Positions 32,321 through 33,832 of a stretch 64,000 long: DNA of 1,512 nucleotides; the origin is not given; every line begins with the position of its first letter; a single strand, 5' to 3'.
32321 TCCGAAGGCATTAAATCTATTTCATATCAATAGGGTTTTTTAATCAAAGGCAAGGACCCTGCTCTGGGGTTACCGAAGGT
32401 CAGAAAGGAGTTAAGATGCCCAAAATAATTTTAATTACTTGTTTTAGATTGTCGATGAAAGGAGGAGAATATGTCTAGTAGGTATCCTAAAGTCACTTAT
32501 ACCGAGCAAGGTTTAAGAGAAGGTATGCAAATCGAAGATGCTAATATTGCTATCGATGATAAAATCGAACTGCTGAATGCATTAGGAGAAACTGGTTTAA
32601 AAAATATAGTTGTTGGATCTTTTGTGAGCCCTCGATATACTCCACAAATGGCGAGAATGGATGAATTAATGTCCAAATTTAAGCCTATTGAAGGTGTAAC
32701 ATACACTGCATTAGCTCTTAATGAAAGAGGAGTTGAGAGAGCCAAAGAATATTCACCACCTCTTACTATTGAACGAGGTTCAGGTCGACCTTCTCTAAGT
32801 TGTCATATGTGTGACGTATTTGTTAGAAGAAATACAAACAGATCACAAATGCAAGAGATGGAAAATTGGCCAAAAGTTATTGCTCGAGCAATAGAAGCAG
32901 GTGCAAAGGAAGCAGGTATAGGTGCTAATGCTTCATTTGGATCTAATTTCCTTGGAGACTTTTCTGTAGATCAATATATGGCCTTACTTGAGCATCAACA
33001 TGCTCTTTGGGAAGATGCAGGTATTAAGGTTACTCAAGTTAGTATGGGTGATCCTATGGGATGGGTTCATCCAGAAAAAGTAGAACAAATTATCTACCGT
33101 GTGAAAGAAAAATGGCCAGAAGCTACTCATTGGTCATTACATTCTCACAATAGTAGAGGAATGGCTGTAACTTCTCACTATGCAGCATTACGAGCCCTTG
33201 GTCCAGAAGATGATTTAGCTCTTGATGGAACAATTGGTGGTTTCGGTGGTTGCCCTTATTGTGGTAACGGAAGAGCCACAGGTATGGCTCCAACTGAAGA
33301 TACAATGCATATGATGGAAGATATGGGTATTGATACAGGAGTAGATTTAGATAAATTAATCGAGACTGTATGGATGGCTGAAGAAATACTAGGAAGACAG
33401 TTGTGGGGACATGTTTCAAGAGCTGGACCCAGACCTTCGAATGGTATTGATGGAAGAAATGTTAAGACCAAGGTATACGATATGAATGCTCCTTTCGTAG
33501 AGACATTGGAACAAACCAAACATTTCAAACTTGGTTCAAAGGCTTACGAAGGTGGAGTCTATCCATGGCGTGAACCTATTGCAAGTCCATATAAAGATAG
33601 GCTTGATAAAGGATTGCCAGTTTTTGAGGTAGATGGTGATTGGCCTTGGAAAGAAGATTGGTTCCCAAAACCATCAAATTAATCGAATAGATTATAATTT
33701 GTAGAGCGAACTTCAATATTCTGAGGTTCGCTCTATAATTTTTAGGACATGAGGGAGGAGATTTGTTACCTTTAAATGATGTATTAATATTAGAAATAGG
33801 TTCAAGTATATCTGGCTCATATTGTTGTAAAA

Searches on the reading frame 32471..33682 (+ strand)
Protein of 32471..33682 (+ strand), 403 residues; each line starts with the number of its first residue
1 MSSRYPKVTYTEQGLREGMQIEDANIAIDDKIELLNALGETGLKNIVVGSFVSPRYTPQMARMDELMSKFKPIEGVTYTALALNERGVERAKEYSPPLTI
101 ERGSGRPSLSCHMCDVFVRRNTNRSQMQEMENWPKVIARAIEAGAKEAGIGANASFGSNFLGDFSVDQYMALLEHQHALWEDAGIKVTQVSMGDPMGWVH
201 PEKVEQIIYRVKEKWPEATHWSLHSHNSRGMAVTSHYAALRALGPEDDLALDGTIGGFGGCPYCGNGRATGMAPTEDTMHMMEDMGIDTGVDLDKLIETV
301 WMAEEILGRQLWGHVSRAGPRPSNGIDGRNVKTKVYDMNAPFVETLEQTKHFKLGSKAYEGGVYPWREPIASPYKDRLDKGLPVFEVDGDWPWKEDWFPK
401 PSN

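Call 8: search_protein_families(library=pfam, proteins=[window:32471-33682:+])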
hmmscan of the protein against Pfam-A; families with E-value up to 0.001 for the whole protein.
window:32471-33682:+ (403 aa): 1 family
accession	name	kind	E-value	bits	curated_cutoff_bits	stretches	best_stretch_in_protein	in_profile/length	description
PF00682.25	HMGL-like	-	5.1e-24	85.5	29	1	8-299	2-256/260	HMGL-like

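Call 9: search_protein_families(library=ncbifam, proteins=[window:32471-33682:+])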
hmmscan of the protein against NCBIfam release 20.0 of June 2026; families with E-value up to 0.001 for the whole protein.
window:32471-33682:+ (403 aa): 15 families
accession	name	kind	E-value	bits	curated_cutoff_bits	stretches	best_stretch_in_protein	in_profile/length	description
NF004283.0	PRK05692.1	subfamily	1.7e-48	165.3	246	1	7-318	6-295/300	hydroxymethylglutaryl-CoA lyase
TIGR02146.1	LysS_fung_arch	equivalog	2.3e-12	46.9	413.55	1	14-305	5-258/344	homocitrate synthase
NF002085.0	PRK00915.1-2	subfamily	4.6e-10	38.9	517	1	181-308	164-276/504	2-isopropylmalate synthase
TIGR03217.1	4OH_2_O_val_ald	equivalog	5.9e-10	38.8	286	1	171-299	143-257/334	4-hydroxy-2-oxovalerate aldolase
NF006049.0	PRK08195.1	subfamily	6.1e-10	38.6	229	1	173-299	150-262/344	4-hyroxy-2-oxovalerate/4-hydroxy-2-oxopentanoic acid aldolase,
TIGR02090.1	LEU1_arch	subfamily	1.9e-09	37.1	484.75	1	185-306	153-261/363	isopropylmalate/citramalate/homocitrate synthases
TIGR00977.1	citramal_synth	equivalog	2e-07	29.7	450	1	189-312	170-283/526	citramalate synthase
NF002087.0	PRK00915.1-4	equivalog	2e-06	26.6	729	1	188-259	166-235/516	2-isopropylmalate synthase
TIGR00973.1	leuA_bact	equivalog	2.5e-06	26.3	598.7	1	187-243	160-218/494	2-isopropylmalate synthase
TIGR02660.1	nifV_homocitr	equivalog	6.5e-06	25.7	462.9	1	10-309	4-265/365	homocitrate synthase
NF002084.0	PRK00915.1-1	equivalog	8.5e-06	24.6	748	1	182-260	160-234/523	2-isopropylmalate synthase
NF006761.0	PRK09282.1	domain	3.9e-05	22.3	402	1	185-306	166-273/591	pyruvate carboxylase subunit B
NF002086.0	PRK00915.1-3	equivalog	5.3e-05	21.9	532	1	187-259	165-235/516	2-isopropylmalate synthase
NF002088.0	PRK00915.1-5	equivalog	0.0002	20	697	0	188-259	163-232/514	2-isopropylmalate synthase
NF008984.0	PRK12330.1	equivalog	0.00069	18.5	827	1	187-307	170-278/500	methylmalonyl-CoA carboxytransferase subunit 5S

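Call 11: find_related_loci(query=window:32471-33682:+, collection=genome_contigs, flank=3000)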
Query window:32471-33682:+ (403 aa) in genome_contigs; peptide patterns used: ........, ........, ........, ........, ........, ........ (x = any residue, [..] = any of these).
159 stretches matched a pattern; 149 encode a relative of the query (tblastn E <= 1e-3); the best 80 are kept; 80 distinct loci.
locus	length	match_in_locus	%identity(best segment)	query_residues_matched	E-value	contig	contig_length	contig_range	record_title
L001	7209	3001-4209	98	1-403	0e+0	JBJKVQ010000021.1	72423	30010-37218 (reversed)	MAG: Dehalococcoidia bacterium isolate LRMED-149 Dehalococcoidia-LRMED-149-C327, whole genome shotgun sequence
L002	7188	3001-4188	79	1-403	0e+0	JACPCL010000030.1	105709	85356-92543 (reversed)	MAG: Chloroflexi bacterium isolate NC_groundwater_282_Ag_S-0.65um_62_13 S6_GD2017_2_S65_scaffold_31, whole genome shotgu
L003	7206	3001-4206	78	1-403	0e+0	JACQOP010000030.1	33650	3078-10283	MAG: Chloroflexi bacterium isolate NC_groundwater_1284_Ag_S-0.2um_61_37 S_p2_S4_coassembly_k141_593264, whole genome sho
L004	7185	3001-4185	76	1-402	0e+0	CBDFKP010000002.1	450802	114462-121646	MAG: Dehalococcoidia bacterium isolate 54f7828e-2c5e-4b54-8adc-feff5b35415e genome assembly, contig: contig_2, whole gen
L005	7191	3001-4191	75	1-403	0e+0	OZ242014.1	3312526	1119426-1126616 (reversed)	MAG: Dehalococcoidia bacterium isolate dc00a5be-81f4-4acd-b4e2-246381d7a392 genome assembly, chromosome: 1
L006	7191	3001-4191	74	1-403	0e+0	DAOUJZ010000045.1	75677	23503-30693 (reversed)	MAG TPA_asm: Dehalococcoidia bacterium isolate S34_284 k113_73244, whole genome shotgun sequence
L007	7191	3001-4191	74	1-403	0e+0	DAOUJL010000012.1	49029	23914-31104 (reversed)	MAG TPA_asm: Dehalococcoidia bacterium isolate S32_262 k113_3648518, whole genome shotgun sequence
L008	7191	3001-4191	74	1-403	0e+0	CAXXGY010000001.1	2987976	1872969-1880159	MAG: Dehalococcoidia bacterium isolate ef083763-748f-45eb-9ac4-f22ebc1e21af genome assembly, contig: contig_1, whole gen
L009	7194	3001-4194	73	1-403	0e+0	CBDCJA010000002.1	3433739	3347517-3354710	MAG: Dehalococcoidia bacterium isolate 74759a26-e43e-47b4-bd7b-8cfaae66933d genome assembly, contig: contig_2, whole gen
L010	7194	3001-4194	73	1-403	0e+0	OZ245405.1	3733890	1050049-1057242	MAG: Dehalococcoidia bacterium isolate 4242a2cd-c548-43ce-a6cb-d471f6a5c9d8 genome assembly, chromosome: 1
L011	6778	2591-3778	72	1-403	0e+0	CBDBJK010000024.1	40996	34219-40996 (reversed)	MAG: Dehalococcoidia bacterium isolate faae4e5b-80d9-4cfe-9cbd-97dc395bf251 genome assembly, contig: contig_24, whole ge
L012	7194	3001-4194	73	1-403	0e+0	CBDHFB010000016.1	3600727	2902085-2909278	MAG: Dehalococcoidia bacterium isolate 5892fe59-49e4-48a8-8c95-40c51a55cd3e genome assembly, contig: contig_12, whole ge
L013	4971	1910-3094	71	1-402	0e+0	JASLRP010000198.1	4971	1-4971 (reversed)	MAG: SAR202 cluster bacterium isolate Arabian12_MAG_33 c_000000771605, whole genome shotgun sequence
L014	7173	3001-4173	70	1-399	0e+0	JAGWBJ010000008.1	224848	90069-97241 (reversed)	MAG: Dehalococcoidia bacterium isolate 277c_30 scaffold_209, whole genome shotgun sequence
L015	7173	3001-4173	70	1-399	0e+0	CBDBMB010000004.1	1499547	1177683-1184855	MAG: Dehalococcoidia bacterium isolate f924c066-0816-4e29-94a4-99ec22a44702 genome assembly, contig: contig_4, whole gen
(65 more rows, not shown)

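Call 22: find_related_loci(query=window:32471-33682:+, collection=metagenome_contigs, flank=2500)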
Query window:32471-33682:+ (403 aa) in metagenome_contigs; peptide patterns used: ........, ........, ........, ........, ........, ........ (x = any residue, [..] = any of these).
119 stretches matched a pattern; 105 encode a relative of the query (tblastn E <= 1e-3); the best 80 are kept; 79 distinct loci.
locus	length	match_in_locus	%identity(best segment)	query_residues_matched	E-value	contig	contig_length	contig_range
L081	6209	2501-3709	100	1-403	0e+0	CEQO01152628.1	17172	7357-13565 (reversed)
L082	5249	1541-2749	98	1-403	0e+0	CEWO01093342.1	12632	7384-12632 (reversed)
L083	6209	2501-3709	98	1-403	0e+0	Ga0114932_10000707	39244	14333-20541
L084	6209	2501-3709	95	1-403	0e+0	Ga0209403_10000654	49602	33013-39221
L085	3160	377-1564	83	1-403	0e+0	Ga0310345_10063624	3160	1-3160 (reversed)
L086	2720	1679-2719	99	1-347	0e+0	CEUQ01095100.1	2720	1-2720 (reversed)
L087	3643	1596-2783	79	1-403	0e+0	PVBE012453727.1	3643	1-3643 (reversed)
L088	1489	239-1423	78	1-402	0e+0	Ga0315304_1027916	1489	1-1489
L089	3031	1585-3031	76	1-403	0e+0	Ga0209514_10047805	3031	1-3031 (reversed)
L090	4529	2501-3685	71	1-402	0e+0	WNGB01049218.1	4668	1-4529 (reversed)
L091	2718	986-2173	71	1-403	0e+0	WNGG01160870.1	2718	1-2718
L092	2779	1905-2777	98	1-291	0e+0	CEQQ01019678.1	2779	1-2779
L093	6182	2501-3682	71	1-402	0e+0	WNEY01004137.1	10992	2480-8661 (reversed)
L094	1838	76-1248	69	1-399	0e+0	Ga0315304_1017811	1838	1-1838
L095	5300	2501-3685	69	1-403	0e+0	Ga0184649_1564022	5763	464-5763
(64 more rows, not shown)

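Call 42: find_homologous_proteins(query=window:32471-33682:+, max_evalue=1e-80)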
Query window:32471-33682:+ (403 aa): 2571 proteins with E <= 1e-80 among 6717 candidates; the best 120 are listed.
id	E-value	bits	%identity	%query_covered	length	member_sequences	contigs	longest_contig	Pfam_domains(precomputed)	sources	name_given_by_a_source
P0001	2.5e-280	947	100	100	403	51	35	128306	PF00682.26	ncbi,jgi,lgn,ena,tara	tara:strand:+ start:958 stop:2169 length:1212 start_codon:yes stop_codon:yes gene_type:complete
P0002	1.2e-235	800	82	100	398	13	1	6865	PF00682.26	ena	-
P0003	1.8e-225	767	81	100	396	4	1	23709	PF00682.26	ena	-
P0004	6.4e-225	765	79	100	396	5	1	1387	PF00682.26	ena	-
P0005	1.1e-222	757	80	100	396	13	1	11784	PF00682.26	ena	-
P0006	2.4e-221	753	77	100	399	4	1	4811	PF00682.26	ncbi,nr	ncbi:MAG: citramalate synthase [Chloroflexi bacterium]|nr:citramalate synthase [Chloroflexota bacter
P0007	6.4e-221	752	82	96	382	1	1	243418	PF00682.26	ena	-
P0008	1.4e-220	751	78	100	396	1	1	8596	PF00682.26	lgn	-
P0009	3.1e-217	740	76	100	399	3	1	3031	PF00682.26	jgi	-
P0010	1.2e-216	738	77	100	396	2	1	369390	PF00682.26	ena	-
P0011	2.6e-215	733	77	100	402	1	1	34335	PF00682.26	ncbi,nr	ncbi:citramalate synthase [Dehalococcoidia bacterium]|nr:citramalate synthase [Dehalococcoidia bacte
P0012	5.4e-215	732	76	100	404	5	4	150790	PF00682.26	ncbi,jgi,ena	-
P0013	1.7e-214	731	76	100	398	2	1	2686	PF00682.26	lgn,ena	-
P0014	7.6e-214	728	75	100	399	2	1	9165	PF00682.26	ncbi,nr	ncbi:MAG: citramalate synthase [Chloroflexi bacterium]|nr:citramalate synthase [Chloroflexota bacter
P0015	1.4e-213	727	75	100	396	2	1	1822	PF00682.26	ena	-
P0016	3.5e-213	726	79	96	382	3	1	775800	PF00682.26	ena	-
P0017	5.0e-211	719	74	99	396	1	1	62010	PF00682.26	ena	-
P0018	5.1e-210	716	75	100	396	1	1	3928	PF00682.26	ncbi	-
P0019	8.1e-210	715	75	100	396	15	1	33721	PF00682.26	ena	-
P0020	1.8e-209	714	74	100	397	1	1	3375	PF00682.26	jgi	-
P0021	1.9e-209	714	75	100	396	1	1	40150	PF00682.26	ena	-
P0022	3.5e-207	706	74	100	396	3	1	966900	PF00682.26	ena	-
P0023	3.8e-207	706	74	99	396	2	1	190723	PF00682.26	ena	-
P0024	9.1e-207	705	73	100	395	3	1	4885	PF00682.26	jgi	-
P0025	1.4e-206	704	72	100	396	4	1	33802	PF00682.26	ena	-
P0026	1.7e-206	704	73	100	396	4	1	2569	PF00682.26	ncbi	-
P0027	1.7e-206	704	72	100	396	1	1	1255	PF00682.26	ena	-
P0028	1.8e-206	704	72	100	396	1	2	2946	PF00682.26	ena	-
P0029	4.9e-206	703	75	100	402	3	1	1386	PF00682.26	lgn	-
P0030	1.9e-205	701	73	100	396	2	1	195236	PF00682.26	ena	-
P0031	2.2e-205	701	73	100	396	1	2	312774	PF00682.26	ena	-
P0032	1.0e-204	698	73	100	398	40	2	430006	PF00682.26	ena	-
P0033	1.4e-204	698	72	100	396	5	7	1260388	PF00682.26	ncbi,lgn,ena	-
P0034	7.7e-202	689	72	100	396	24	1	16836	PF00682.26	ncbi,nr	ncbi:MAG: citramalate synthase [Chloroflexi bacterium]|nr:citramalate synthase [Chloroflexota bacter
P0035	2.3e-201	687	71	100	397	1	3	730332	PF00682.26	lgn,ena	-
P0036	2.8e-201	687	71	100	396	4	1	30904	PF00682.26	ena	-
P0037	6.4e-201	686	71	100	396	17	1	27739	PF00682.26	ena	-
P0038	8.7e-201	685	71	100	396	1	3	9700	PF00682.26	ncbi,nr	ncbi:MAG: citramalate synthase [SAR202 cluster bacterium]|nr:citramalate synthase [SAR202 cluster ba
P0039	1.5e-200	685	72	100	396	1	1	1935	PF00682.26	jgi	jgi:hydroxymethylglutaryl-CoA lyase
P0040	7.4e-200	682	71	100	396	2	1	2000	PF00682.26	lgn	-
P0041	3.5e-199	680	70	100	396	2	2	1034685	PF00682.26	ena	-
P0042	9.9e-199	679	70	100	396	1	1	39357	PF00682.26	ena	-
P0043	1.1e-198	678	72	100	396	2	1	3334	PF00682.26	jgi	jgi:hydroxymethylglutaryl-CoA lyase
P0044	3.5e-198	677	73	97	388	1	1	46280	PF00682.26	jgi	jgi:hydroxymethylglutaryl-CoA lyase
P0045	2.1e-197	674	72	100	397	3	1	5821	PF00682.26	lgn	-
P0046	2.8e-197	674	70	100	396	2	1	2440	PF00682.26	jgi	jgi:hydroxymethylglutaryl-CoA lyase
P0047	4.2e-197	673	71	100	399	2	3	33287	PF00682.26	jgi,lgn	jgi:hydroxymethylglutaryl-CoA lyase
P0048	6.6e-197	673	71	100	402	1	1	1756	PF00682.26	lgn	-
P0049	1.2e-196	672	71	100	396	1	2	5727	PF00682.26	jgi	jgi:hydroxymethylglutaryl-CoA lyase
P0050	1.6e-196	671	69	100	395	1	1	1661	PF00682.26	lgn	-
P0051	1.8e-195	668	73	96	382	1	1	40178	PF00682.26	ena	-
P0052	5.0e-195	666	70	99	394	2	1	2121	PF00682.26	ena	-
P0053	1.7e-194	665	72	96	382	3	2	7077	PF00682.26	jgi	jgi:hydroxymethylglutaryl-CoA lyase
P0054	3.4e-194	664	70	100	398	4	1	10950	PF00682.26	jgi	jgi:hydroxymethylglutaryl-CoA lyase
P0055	4.6e-194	663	69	99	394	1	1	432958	PF00682.26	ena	-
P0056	5.5e-194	663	71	99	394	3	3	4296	PF00682.26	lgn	-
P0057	6.7e-194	663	71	100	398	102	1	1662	PF00682.26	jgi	jgi:hydroxymethylglutaryl-CoA lyase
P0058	1.3e-193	662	70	100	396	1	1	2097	PF00682.26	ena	-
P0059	3.3e-193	660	69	99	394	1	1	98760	PF00682.26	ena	-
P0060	4.4e-193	660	69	99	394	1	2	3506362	PF00682.26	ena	-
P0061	1.1e-192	659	70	99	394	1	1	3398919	PF00682.26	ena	-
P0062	1.8e-192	658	69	99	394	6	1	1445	PF00682.26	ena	-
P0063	1.8e-191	655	69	100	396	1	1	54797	PF00682.26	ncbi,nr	ncbi:MAG: citramalate synthase [Candidatus Rokubacteria bacterium]|nr:citramalate synthase [Candidat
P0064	2.5e-191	654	69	99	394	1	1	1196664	PF00682.26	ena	-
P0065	5.0e-191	653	68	99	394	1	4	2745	PF00682.26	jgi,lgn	jgi:hydroxymethylglutaryl-CoA lyase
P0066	5.7e-191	653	69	100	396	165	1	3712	PF00682.26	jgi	jgi:hydroxymethylglutaryl-CoA lyase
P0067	6.4e-191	653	70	100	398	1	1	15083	PF00682.26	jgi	jgi:hydroxymethylglutaryl-CoA lyase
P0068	1.8e-190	651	68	99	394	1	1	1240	PF00682.26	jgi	jgi:hydroxymethylglutaryl-CoA lyase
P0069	2.2e-190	651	69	99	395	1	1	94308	PF00682.26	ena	-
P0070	6.7e-190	650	68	99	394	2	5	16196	PF00682.26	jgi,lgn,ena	jgi:hydroxymethylglutaryl-CoA lyase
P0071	6.7e-190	650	68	99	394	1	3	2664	PF00682.26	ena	-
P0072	7.6e-190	649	68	100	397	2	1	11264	PF00682.26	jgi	jgi:hydroxymethylglutaryl-CoA lyase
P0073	8.1e-190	649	68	99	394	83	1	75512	PF00682.26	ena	-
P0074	1.7e-189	648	69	100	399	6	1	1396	PF00682.26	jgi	jgi:hydroxymethylglutaryl-CoA lyase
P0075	1.8e-189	648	69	100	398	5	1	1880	PF00682.26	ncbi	-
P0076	2.0e-189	648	65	100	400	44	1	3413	PF00682.26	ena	-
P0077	2.4e-189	648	68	99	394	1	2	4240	PF00682.26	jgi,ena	jgi:hydroxymethylglutaryl-CoA lyase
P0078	3.9e-189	647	69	100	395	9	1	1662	PF00682.26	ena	-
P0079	4.8e-189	647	68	99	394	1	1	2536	PF00682.26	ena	-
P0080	8.3e-189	646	67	99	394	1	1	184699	PF00682.26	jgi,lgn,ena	-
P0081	1.2e-188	645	69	100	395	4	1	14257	PF00682.26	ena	-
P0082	2.1e-188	645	68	100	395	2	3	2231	PF00682.26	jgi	jgi:hydroxymethylglutaryl-CoA lyase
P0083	2.3e-188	644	67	99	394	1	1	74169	PF00682.26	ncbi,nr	ncbi:MAG: citramalate synthase [Chloroflexota bacterium]|nr:citramalate synthase [Chloroflexota bact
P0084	2.4e-188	644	68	99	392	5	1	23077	PF00682.26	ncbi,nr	ncbi:citramalate synthase [SAR202 cluster bacterium AD-804-J14_MRT_500m]|nr:citramalate synthase [SA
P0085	2.5e-188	644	68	99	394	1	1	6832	PF00682.26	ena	-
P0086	4.5e-188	643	68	99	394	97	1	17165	PF00682.26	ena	-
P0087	4.8e-188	643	69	99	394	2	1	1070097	PF00682.26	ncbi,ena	-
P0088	5.9e-188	643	68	100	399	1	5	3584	PF00682.26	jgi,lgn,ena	jgi:hydroxymethylglutaryl-CoA lyase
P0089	8.3e-188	643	68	100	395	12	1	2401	PF00682.26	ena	-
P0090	1.0e-187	642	67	99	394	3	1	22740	PF00682.26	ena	-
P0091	1.1e-187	642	68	99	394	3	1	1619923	PF00682.26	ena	-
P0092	1.3e-187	642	69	99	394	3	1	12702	PF00682.26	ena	-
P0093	1.4e-187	642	72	95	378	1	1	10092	PF00682.26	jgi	jgi:hydroxymethylglutaryl-CoA lyase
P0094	4.0e-187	640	66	100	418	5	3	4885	PF00682.26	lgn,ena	-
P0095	4.5e-187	640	67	99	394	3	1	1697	PF00682.26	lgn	-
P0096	4.8e-187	640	68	100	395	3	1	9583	PF00682.26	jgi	jgi:hydroxymethylglutaryl-CoA lyase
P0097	4.9e-187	640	68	100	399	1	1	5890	PF00682.26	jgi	-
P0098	6.1e-187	640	68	100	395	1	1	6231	PF00682.26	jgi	jgi:hydroxymethylglutaryl-CoA lyase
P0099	1.2e-186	639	68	99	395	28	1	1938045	PF00682.26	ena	-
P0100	2.4e-186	638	67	99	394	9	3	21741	PF00682.26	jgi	jgi:hydroxymethylglutaryl-CoA lyase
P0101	2.4e-186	638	67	98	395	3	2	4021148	PF00682.26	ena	-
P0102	2.8e-186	638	67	99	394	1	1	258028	PF00682.26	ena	-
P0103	3.1e-186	637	67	99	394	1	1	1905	PF00682.26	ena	-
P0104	3.2e-186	637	68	98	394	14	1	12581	PF00682.26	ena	-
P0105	3.6e-186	637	68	99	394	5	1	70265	PF00682.26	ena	-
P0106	4.1e-186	637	67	99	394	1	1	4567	PF00682.26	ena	-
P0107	4.4e-186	637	66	100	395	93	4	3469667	PF00682.26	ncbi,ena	-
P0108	5.8e-186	637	68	100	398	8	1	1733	PF00682.26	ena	-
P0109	6.7e-186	636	68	98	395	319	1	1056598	PF00682.26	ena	-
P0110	6.8e-186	636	67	100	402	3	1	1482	PF00682.26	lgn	-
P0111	7.0e-186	636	68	100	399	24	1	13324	PF00682.26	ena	-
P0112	1.2e-185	635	66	100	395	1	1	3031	PF00682.26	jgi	jgi:hydroxymethylglutaryl-CoA lyase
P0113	1.3e-185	635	68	100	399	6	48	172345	PF00682.26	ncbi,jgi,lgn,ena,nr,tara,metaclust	ncbi:MAG: citramalate synthase [Alphaproteobacteria bacterium]|jgi:hydroxymethylglutaryl-CoA lyase|n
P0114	2.0e-185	635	67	98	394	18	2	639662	PF00682.26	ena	-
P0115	3.0e-185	634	67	99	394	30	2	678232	PF00682.26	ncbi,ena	-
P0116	3.4e-185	634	67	98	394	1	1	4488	PF00682.26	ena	-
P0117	4.3e-185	634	67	99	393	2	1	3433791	PF00682.26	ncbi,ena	-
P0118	4.9e-185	633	66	99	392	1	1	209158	PF00682.26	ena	-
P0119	5.3e-185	633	67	100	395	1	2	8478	PF00682.26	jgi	jgi:hydroxymethylglutaryl-CoA lyase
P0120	8.6e-185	633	68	98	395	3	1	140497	PF00682.26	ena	-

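Call 43: find_encoding_contigs(protein=P0007, flank=6000, max_places=2)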
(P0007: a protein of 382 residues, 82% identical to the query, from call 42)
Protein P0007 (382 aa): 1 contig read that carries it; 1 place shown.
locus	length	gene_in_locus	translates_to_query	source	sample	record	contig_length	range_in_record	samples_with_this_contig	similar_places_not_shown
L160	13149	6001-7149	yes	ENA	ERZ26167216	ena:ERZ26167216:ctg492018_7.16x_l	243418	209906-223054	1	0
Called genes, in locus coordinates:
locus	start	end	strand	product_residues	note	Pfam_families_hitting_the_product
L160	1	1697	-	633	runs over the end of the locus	PF00664:ABC_membrane, PF00005:ABC_tran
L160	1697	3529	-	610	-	PF00664:ABC_membrane, PF00005:ABC_tran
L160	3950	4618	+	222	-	PF00583:Acetyltransf_1, PF13508:Acetyltransf_7, PF13673:Acetyltransf_10, PF08445:FR47 (weak)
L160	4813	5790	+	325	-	PF03176:MMPL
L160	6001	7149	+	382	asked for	PF00682:HMGL-like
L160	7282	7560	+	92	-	-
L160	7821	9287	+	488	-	PF05598:DUF772, PF01609:DDE_Tnp_1, PF13751:DDE_Tnp_1_6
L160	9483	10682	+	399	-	PF00266:Aminotran_5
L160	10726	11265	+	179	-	-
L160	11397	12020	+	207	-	-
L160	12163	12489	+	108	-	PF00085:Thioredoxin, PF04756:OST3_OST6 (weak), PF13098:Thioredoxin_2, PF13905:Thioredoxin_8 (faint)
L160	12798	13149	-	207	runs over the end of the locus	PF00881:Nitroreductase, PF14512:TM1586_NiRdase (faint)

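Call 44: find_encoding_contigs(protein=P0003, flank=6000, max_places=2)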
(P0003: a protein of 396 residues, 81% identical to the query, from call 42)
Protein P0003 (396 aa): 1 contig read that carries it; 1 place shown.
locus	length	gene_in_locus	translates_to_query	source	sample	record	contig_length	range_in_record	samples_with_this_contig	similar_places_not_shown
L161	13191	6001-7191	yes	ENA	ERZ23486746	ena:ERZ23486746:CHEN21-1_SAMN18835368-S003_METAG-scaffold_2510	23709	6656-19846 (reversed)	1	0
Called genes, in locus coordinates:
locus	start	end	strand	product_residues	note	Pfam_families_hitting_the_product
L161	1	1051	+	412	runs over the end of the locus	PF07690:MFS_1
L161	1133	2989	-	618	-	PF00664:ABC_membrane, PF00005:ABC_tran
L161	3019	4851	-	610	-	PF00664:ABC_membrane, PF00005:ABC_tran, PF02463:SMC_N (faint)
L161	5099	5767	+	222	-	PF00583:Acetyltransf_1, PF13508:Acetyltransf_7, PF13673:Acetyltransf_10, PF08445:FR47 (weak)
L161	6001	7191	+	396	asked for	PF00682:HMGL-like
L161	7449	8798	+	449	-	PF02515:CoA_transf_3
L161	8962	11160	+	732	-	PF00580:UvrD-helicase, PF13245:AAA_19, PF13604:AAA_30 (faint), PF01443:Viral_helicase1 (faint), PF13361:UvrD_C, PF13538:UvrD_C_2, PF21196:PcrA_UvrD_tudor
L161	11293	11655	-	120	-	PF18899:DUF5655, PF08818:DUF1801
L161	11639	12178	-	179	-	PF12867:DinB_2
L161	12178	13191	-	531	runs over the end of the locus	PF07969:Amidohydro_3, PF01979:Amidohydro_1 (weak), PF07969:Amidohydro_3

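Call 45: find_encoding_contigs(protein=P0016, flank=6000, max_places=2)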
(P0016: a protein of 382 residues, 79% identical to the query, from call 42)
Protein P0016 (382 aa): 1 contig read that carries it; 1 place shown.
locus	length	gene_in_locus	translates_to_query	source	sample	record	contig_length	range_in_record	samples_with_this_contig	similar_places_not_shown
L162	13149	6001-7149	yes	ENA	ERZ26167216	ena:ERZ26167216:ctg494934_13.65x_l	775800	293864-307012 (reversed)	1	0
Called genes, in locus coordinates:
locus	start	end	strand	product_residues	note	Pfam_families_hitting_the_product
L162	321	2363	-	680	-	PF00009:GTP_EFTU, PF22042:EF-G_D2, PF03144:GTP_EFTU_D2, PF14492:EFG_III, PF03764:EFG_IV, PF00679:EFG_C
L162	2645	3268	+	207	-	PF12389:Peptidase_M73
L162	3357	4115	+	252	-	-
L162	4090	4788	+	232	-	PF24517:CBM96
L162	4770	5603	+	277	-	PF00583:Acetyltransf_1, PF13508:Acetyltransf_7, PF13673:Acetyltransf_10, PF08445:FR47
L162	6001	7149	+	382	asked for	PF00682:HMGL-like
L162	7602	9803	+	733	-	PF00580:UvrD-helicase, PF13245:AAA_19, PF13604:AAA_30 (faint), PF01443:Viral_helicase1 (faint), PF13361:UvrD_C, PF13538:UvrD_C_2, PF21196:PcrA_UvrD_tudor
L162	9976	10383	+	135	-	PF01527:HTH_Tnp_1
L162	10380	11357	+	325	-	PF13384:HTH_23 (faint), PF13565:HTH_32, PF01498:HTH_Tnp_Tc3_2 (weak), PF00665:rve, PF13683:rve_3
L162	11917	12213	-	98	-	-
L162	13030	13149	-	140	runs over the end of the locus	-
